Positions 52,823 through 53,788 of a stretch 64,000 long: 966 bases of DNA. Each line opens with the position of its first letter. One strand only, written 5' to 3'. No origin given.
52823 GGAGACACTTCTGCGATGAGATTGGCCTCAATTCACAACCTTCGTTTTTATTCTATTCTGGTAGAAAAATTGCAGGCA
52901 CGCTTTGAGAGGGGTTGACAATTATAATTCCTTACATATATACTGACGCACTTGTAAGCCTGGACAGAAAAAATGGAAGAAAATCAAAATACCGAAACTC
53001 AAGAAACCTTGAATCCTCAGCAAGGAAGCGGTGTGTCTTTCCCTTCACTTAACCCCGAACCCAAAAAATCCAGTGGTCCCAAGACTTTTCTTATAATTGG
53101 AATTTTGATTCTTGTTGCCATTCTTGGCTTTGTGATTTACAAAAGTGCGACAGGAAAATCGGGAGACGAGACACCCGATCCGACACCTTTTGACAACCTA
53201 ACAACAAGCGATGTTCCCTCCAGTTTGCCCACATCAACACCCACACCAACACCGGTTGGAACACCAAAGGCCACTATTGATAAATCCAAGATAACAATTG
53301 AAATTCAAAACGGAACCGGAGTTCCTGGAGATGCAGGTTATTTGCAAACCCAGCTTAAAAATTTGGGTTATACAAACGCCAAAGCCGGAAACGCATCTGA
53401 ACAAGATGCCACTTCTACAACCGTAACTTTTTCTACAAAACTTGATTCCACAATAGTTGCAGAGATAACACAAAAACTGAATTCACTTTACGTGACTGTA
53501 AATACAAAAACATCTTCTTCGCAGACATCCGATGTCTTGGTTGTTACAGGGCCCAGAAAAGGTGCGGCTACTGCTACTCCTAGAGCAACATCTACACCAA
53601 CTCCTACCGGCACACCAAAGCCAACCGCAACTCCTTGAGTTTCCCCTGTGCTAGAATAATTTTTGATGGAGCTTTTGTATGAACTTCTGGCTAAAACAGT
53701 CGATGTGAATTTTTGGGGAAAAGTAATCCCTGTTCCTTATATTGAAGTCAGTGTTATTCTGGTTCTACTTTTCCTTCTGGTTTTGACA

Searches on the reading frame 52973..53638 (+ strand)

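Call 53: search_protein_families(library=pfam, proteins=[window:52973-53638:+], max_evalue=0.01)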
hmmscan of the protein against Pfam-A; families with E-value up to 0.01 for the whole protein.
window:52973-53638:+ (221 aa): 1 family
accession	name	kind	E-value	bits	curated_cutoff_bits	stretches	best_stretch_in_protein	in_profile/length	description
PF13399.11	LytR_C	-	1.1e-08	36.4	22.2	1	107-193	2-83/86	LytR cell envelope-related transcriptional attenuator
